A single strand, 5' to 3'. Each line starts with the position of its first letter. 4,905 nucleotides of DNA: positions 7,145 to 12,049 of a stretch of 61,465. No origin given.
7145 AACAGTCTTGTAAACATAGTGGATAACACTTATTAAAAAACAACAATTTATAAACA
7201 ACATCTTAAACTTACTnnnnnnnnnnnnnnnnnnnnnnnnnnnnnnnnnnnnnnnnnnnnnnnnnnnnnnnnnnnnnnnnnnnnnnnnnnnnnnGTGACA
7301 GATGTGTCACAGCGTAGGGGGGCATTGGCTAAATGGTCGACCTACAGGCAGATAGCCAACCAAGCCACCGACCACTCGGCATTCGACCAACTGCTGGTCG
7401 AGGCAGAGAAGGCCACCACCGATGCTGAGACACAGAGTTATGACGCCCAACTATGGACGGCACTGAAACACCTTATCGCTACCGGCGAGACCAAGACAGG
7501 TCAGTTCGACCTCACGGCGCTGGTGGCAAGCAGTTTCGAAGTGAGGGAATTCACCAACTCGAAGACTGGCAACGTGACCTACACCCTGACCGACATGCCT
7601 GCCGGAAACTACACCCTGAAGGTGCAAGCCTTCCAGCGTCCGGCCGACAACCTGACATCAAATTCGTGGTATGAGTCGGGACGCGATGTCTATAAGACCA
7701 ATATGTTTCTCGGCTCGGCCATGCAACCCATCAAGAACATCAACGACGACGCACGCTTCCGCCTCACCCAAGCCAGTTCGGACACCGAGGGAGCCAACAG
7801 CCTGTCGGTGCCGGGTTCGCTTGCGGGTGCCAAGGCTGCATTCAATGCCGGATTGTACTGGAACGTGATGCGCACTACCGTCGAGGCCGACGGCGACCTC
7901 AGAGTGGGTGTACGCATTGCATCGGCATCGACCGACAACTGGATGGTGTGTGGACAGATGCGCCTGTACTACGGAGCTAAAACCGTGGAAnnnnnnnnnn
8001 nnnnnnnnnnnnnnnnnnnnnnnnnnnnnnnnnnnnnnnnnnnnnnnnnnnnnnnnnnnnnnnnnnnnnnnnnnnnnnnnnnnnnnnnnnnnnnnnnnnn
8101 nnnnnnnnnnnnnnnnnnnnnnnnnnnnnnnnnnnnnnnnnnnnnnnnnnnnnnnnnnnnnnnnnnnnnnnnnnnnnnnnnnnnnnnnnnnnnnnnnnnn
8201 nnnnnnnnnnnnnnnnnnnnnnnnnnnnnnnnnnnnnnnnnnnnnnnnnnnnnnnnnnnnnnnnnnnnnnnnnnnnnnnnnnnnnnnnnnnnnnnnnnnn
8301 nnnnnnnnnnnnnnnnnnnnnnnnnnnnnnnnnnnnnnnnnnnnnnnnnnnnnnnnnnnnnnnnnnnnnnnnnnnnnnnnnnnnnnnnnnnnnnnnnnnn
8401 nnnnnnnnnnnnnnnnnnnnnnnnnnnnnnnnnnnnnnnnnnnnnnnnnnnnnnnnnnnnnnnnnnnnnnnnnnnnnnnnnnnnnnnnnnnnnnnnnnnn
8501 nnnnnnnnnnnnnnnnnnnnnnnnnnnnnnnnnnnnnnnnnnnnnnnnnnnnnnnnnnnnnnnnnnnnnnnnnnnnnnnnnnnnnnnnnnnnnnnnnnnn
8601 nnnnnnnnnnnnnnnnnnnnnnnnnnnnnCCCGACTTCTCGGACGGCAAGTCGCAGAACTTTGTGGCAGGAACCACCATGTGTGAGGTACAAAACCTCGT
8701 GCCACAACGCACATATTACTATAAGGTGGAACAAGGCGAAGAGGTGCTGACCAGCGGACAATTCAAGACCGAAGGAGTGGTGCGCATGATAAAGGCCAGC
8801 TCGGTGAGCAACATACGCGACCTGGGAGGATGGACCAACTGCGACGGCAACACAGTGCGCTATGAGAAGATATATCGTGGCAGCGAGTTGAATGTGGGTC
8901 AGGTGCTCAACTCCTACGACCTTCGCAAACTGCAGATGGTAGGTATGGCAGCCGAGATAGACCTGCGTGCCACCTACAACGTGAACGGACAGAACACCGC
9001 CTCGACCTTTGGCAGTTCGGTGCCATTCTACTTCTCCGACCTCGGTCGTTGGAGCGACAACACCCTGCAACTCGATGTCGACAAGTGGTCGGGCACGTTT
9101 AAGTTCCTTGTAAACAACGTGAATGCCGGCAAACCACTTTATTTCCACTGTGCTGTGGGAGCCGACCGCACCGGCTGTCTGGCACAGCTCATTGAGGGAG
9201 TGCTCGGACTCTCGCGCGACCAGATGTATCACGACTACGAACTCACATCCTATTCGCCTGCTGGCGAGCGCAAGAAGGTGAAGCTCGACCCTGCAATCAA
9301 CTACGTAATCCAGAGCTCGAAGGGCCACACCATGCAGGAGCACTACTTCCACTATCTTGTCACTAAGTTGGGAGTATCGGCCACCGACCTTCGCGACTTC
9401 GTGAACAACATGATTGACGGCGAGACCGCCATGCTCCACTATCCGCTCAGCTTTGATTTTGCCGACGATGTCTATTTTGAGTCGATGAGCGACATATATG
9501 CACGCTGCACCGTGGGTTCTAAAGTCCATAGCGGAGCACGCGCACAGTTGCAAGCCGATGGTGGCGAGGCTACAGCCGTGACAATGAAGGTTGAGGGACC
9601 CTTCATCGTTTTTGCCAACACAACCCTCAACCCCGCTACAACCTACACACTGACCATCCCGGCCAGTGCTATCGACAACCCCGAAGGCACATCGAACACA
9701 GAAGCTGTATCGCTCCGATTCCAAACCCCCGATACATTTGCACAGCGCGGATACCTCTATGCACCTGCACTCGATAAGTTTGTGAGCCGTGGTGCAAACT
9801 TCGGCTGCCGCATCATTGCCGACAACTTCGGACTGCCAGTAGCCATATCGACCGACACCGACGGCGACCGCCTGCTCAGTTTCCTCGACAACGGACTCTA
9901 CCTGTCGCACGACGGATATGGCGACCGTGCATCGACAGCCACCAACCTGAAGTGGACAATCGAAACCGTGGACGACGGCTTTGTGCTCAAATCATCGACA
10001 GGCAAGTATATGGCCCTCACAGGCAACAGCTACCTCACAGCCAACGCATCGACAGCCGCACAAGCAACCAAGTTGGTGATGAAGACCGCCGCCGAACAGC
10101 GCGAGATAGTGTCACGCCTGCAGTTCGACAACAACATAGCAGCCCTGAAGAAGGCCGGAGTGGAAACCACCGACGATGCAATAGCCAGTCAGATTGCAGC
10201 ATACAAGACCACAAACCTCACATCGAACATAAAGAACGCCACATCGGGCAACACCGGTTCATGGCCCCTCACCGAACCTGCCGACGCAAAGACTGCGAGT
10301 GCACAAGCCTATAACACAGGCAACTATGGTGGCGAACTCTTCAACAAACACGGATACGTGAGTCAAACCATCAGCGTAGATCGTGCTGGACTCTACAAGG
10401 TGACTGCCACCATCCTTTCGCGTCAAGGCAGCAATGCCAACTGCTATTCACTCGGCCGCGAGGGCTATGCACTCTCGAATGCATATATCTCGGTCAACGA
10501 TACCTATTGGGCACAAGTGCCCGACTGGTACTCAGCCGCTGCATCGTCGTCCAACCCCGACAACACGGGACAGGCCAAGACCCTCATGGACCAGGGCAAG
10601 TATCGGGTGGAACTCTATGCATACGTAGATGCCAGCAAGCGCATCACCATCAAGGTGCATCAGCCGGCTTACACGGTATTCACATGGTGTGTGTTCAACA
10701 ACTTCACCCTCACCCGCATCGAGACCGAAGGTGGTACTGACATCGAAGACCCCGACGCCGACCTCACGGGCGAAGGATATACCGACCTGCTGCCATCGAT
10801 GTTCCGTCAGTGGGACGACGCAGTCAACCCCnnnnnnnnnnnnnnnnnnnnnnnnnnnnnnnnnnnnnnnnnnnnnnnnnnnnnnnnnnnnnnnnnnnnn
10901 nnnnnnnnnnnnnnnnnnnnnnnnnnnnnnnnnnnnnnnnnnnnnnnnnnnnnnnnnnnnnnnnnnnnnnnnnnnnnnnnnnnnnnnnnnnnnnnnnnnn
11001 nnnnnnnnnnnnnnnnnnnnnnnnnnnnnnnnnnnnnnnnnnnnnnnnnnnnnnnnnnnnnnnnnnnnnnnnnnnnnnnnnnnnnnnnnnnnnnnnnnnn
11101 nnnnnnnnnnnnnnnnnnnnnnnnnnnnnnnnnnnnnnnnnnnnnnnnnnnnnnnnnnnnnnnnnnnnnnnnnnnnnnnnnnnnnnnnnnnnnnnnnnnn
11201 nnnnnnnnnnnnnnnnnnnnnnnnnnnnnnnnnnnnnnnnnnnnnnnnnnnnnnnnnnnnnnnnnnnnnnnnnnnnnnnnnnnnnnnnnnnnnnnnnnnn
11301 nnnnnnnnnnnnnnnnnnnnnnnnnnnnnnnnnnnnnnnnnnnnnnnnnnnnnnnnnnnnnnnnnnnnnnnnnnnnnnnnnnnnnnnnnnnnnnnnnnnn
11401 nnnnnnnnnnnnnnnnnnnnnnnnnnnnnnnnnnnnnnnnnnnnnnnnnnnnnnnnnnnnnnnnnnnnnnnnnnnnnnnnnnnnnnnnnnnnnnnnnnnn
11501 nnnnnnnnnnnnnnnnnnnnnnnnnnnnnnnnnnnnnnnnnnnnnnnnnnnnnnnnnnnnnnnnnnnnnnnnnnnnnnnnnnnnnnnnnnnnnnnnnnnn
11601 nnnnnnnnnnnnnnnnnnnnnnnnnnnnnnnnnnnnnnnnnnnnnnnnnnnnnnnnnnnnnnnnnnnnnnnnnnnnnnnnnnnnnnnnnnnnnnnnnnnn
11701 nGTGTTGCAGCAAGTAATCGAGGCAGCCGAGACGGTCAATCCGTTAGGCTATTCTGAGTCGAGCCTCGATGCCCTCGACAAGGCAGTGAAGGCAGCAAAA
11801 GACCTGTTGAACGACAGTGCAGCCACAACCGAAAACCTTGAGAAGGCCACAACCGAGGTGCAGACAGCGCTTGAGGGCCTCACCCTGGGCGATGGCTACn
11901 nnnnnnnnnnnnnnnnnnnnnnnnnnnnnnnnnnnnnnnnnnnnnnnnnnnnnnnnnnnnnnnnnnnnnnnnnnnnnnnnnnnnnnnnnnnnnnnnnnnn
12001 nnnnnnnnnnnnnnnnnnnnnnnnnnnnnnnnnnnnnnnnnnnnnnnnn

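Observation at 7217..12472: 1751-aa T9SS cargo protein with an embedded cysteine (CX5R) phosphatase domain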

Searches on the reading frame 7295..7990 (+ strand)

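Call 25: search_protein_families(library=pfam, proteins=[window:7295-7990:+], max_evalue=5)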
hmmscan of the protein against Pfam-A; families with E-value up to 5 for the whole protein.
window:7295-7990:+ (232 aa): 3 families
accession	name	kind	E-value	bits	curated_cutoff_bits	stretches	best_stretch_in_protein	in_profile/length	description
PF24421.1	Ig_J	-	0.067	13.7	29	1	77-113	49-85/104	Tip attachment protein J, Ig-like domain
PF07495.19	Y_Y_Y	-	0.076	13.4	26.6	1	91-112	25-46/65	Y_Y_Y domain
PF09848.15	SLFN-g3_helicase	-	0.089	12.5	24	1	16-124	158-250/354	Schlafen group 3, DNA/RNA helicase domain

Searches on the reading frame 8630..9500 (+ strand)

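Call 5: search_solved_structures(query=window:8630-9500:+, max_evalue=1, show_alignments=3)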
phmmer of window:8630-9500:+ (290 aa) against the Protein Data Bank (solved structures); distinct sequences matched with E-value up to 1: 4.
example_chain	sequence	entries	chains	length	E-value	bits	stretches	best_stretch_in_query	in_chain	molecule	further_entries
8dhi_A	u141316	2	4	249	4.6e-06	29.7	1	166-205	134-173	TYR_PHOSPHATASE_2 domain-containing protein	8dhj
1ywf_A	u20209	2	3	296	0.00029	23.8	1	161-207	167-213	PHOSPHOTYROSINE PROTEIN PHOSPHATASE PTPB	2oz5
6byf_A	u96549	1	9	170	0.47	13.3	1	166-208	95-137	Tyrosine-protein phosphatase SIW14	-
6jq1_A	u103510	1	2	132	0.73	12.7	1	111-193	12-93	Transcriptional regulator, XRE family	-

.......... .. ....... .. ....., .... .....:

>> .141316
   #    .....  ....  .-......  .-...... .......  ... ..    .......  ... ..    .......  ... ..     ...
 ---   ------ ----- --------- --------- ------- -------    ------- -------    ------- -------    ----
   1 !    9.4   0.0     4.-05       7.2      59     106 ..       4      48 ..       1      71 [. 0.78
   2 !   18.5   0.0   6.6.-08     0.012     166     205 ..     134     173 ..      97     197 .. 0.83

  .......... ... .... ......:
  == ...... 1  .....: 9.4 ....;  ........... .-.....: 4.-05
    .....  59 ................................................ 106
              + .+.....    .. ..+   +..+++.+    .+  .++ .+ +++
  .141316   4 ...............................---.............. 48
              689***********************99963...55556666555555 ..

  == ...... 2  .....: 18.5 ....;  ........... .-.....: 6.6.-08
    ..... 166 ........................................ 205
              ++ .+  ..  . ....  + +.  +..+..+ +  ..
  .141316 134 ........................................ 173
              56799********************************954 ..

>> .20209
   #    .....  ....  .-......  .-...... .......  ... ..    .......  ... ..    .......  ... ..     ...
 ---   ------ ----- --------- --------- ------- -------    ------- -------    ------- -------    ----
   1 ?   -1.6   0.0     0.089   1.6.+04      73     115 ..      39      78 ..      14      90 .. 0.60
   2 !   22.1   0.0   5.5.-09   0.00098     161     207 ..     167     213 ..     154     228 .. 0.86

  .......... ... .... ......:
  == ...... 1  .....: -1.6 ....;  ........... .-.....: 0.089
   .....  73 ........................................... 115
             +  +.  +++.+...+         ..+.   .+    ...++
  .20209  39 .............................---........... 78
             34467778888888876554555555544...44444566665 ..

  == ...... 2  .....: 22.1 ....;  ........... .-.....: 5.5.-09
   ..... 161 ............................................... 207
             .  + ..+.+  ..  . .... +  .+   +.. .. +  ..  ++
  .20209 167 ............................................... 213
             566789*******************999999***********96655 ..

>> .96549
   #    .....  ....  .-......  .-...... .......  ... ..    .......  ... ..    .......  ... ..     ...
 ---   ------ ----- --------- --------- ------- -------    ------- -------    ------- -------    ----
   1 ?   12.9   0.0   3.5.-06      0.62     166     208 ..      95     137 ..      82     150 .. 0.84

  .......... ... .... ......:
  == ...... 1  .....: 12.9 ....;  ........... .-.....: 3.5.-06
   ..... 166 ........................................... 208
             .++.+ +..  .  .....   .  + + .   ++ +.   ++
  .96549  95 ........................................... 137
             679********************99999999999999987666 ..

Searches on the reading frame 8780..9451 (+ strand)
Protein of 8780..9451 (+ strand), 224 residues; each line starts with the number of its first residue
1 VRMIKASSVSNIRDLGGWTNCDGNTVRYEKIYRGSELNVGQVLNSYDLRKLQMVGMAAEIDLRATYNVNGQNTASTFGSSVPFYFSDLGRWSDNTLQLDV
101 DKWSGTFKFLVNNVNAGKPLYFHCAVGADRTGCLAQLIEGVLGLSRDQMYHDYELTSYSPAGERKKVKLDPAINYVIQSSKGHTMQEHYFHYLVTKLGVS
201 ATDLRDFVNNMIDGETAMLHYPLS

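Call 56: find_homologous_proteins(query=window:8780-9451:+, max_evalue=0.001)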
Query window:8780-9451:+: 135 candidates shared short words with the query, none scored E <= 0.001.

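Call 81: search_protein_families(library=pfam, proteins=[window:8780-9451:+], max_evalue=10)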
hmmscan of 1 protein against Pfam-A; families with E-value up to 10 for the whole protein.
window:8780-9451:+ (224 aa): 6 families
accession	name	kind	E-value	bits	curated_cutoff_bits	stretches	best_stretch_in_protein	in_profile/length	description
PF13350.11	Y_phosphatase3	-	3.6e-24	86.5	22.2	1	5-167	2-178/240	Tyrosine phosphatase family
PF03162.18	Y_phosphatase2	-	0.032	14.2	27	1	93-140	69-114/165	Tyrosine phosphatase family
PF22785.1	Tc-R-P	-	0.097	13.7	27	1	111-134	73-97/106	Polymorphic toxin system, DSP-PTPase phosphatase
PF11662.13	DUF3263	-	0.11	12.8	22.3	1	195-223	29-57/74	Protein of unknown function (DUF3263)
PF00782.25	DSPc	-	0.11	12.7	33.5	1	106-135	62-91/133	Dual specificity phosphatase, catalytic domain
PF22741.1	PTP-NADK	-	0.17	11.7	27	1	111-134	102-124/163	DSP-PTPase phosphatase fused to NAD+ Kinase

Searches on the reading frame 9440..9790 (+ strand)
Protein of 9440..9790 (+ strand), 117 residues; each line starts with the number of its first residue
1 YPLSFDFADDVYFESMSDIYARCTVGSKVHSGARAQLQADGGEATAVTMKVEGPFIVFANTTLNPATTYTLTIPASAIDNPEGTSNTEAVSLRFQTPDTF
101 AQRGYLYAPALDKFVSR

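Call 25: search_protein_families(library=pfam, proteins=[window:9440-9790:+], max_evalue=5)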
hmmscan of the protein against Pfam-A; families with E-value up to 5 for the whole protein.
window:9440-9790:+ (117 aa): 1 family
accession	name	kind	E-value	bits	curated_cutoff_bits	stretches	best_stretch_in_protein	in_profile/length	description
PF13205.12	Big_5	-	0.00011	23.4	23.6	1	38-96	45-105/105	Bacterial Ig-like domain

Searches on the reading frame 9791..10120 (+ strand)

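Call 25: search_protein_families(library=pfam, proteins=[window:9791-10120:+], max_evalue=5)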
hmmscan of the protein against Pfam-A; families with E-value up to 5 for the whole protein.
window:9791-10120:+ (110 aa): 4 families
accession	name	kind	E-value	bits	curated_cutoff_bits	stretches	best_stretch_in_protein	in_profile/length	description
PF06268.19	Fascin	-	0.0047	17.5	23.1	1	34-93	42-104/108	Fascin domain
PF19630.5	DUF6134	-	0.026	15.1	27.9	1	20-87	64-140/184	Domain of unknown function (DUF6134)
PF04601.19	DUF569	-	0.028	14.6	23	1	44-85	31-75/142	Beta-trefoil domain of unknown function (DUF569)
PF06229.18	FRG1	-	0.037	14.2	27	1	55-93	30-69/189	FRG1-like domain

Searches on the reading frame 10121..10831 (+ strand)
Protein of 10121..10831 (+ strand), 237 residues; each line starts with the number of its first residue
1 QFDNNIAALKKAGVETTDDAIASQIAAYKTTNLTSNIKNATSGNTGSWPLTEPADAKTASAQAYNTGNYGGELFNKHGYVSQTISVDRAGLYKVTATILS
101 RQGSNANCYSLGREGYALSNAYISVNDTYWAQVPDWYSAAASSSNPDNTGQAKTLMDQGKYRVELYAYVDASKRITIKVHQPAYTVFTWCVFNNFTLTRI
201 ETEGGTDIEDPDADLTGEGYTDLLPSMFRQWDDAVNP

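Call 25: search_protein_families(library=pfam, proteins=[window:10121-10831:+], max_evalue=5)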
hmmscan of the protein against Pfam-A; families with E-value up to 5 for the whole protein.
window:10121-10831:+ (237 aa): 2 families
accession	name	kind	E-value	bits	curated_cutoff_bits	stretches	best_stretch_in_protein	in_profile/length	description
PF00428.24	Ribosomal_60s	-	0.032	15.2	28.1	1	7-63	9-65/88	60s Acidic ribosomal protein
PF24318.1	DUF7490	-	0.17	12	27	1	79-99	69-89/106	Domain of unknown function (DUF7490)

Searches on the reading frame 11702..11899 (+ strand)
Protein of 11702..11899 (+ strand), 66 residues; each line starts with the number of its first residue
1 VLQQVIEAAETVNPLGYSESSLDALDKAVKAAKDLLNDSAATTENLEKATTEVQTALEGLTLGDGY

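Call 25: search_protein_families(library=pfam, proteins=[window:11702-11899:+], max_evalue=5)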
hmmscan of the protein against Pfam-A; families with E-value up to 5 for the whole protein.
window:11702-11899:+ (66 aa): 6 families
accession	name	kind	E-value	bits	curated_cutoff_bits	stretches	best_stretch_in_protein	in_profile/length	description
PF07554.19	FIVAR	-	5.8e-09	36.9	29.2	1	2-60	5-70/71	FIVAR domain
PF17173.10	DUF5129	-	0.025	14.2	27.3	1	17-60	243-286/337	Domain of unknown function (DUF5129)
PF12296.13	HsbA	-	0.031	15.2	33.5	1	20-64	13-63/121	Hydrophobic surface binding protein A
PF21623.3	HK_sensor_dom_bact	-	0.093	12.3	27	1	8-59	4-55/253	Bacterial histidine kinase, sensor domain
PF04136.21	COG3_N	-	0.13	12.6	27.9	1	13-60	4-51/147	Conserved oligomeric Golgi complex subunit 3, N-terminal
PF23279.1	TPR_25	-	0.17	12.4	27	1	10-52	24-66/145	Fungal tetratrico peptide repeats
